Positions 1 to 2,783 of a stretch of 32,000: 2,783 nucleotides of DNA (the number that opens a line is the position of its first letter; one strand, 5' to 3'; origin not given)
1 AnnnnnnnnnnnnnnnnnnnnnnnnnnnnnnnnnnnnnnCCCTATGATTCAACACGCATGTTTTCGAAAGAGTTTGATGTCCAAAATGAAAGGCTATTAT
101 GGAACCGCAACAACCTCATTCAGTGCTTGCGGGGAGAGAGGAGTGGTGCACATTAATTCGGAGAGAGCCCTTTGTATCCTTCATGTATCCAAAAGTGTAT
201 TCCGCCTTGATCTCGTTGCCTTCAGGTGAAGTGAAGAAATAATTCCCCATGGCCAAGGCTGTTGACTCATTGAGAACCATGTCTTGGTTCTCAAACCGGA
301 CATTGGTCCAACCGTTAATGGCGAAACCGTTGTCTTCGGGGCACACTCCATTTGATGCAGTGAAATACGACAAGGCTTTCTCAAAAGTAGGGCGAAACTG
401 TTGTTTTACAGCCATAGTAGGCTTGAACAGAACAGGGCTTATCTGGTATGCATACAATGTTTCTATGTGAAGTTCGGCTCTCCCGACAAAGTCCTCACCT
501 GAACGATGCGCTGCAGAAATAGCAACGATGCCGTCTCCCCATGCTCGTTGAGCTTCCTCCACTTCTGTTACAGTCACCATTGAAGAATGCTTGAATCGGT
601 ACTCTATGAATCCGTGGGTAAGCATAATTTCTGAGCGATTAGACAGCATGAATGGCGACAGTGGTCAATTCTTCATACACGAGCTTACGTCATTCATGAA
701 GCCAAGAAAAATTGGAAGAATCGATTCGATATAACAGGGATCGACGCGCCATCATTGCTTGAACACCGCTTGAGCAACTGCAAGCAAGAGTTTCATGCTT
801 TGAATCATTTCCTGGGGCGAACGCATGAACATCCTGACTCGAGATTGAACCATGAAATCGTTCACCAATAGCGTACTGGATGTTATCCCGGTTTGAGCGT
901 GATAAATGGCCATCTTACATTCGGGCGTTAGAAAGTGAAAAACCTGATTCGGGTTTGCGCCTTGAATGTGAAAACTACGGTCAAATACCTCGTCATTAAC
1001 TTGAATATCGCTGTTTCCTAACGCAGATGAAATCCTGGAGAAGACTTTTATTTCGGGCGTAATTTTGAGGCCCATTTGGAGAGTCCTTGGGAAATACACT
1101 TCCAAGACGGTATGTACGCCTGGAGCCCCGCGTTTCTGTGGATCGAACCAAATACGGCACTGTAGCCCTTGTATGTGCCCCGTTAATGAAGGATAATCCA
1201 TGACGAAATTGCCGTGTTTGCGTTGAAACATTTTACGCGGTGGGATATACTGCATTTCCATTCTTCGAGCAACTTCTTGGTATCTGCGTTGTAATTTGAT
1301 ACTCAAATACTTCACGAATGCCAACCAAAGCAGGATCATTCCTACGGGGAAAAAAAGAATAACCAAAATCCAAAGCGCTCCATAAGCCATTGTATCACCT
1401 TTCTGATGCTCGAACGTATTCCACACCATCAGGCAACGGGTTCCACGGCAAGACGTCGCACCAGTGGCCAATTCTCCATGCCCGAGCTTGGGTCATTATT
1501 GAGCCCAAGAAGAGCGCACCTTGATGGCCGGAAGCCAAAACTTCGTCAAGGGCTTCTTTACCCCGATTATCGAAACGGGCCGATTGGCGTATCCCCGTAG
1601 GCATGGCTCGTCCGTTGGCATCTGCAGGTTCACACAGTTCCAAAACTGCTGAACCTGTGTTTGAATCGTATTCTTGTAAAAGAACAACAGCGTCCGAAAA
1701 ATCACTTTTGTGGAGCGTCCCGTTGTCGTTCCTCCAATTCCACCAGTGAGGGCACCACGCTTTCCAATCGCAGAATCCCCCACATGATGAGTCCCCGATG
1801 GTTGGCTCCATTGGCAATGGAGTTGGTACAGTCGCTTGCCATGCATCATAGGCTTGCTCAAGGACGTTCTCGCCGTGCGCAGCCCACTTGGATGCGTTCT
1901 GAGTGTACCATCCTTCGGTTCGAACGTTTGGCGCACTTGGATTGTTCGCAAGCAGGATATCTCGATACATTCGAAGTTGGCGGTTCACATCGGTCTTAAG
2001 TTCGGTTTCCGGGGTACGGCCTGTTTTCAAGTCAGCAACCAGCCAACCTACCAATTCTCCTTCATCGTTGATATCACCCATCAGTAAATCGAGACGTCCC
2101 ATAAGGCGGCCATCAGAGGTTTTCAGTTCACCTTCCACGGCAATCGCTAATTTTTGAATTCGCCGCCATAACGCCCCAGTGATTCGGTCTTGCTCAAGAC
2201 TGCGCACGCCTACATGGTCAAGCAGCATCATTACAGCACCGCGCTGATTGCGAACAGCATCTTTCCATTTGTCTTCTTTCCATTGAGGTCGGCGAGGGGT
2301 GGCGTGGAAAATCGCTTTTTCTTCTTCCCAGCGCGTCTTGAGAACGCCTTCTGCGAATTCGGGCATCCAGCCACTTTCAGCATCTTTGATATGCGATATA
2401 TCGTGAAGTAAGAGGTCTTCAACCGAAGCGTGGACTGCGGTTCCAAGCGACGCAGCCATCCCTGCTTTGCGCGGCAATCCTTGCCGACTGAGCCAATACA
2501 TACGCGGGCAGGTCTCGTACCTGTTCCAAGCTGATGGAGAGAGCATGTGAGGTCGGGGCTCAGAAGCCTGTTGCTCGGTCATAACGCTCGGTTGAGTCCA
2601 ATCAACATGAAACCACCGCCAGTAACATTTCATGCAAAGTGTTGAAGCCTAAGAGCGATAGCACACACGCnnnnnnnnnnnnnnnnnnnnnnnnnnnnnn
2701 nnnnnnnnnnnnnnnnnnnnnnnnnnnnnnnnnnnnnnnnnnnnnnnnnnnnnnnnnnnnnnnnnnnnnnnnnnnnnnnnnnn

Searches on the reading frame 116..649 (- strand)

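Call 6: search_protein_families(library=pfam, proteins=[window:116-649:-])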
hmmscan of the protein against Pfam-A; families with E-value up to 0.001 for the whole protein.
window:116-649:- (177 aa): 0 families

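Call 7: search_protein_families(library=ncbifam, proteins=[window:116-649:-])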
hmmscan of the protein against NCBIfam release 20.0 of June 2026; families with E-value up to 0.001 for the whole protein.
window:116-649:- (177 aa): 1 family
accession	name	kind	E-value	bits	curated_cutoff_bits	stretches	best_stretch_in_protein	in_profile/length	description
NF047901.1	MetIndCarbAnhdr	equivalog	3.8e-36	124.4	350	1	24-174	50-203/205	metal-independent carbonic anhydrase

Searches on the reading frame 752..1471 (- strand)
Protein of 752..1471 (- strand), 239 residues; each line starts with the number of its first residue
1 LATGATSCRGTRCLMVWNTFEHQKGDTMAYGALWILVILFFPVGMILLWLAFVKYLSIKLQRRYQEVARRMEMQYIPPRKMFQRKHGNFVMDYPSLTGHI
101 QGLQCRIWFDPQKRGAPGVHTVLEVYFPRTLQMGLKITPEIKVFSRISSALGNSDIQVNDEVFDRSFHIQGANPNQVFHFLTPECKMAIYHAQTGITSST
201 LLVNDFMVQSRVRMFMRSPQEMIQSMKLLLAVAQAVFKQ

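Call 22: search_protein_families(library=pfam, max_evalue=0.1, proteins=[window:752-1471:-])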
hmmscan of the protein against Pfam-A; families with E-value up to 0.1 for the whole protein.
window:752-1471:- (239 aa): 3 families
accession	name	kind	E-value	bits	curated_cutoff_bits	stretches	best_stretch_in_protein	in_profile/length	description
PF11335.13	DUF3137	-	0.00055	20.3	26.1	1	123-224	8-107/139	Protein of unknown function (DUF3137)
PF13396.11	PLDc_N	-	0.02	15.3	23.3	1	32-50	20-39/42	Phospholipase_D-nuclease N-terminal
PF06305.16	LapA_dom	-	0.04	14.3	28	1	33-71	19-56/64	Lipopolysaccharide assembly protein A domain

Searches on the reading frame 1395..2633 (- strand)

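Call 6: search_protein_families(library=pfam, proteins=[window:1395-2633:-])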
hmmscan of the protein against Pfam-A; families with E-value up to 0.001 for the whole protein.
window:1395-2633:- (412 aa): 1 family
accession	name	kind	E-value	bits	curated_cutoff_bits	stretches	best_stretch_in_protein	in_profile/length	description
PF12705.13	PDDEXK_1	-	4.2e-19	69.9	22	1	31-295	2-247/247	PD-(D/E)XK nuclease superfamily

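Call 7: search_protein_families(library=ncbifam, proteins=[window:1395-2633:-])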
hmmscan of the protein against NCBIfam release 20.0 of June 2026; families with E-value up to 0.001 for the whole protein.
window:1395-2633:- (412 aa): 0 families
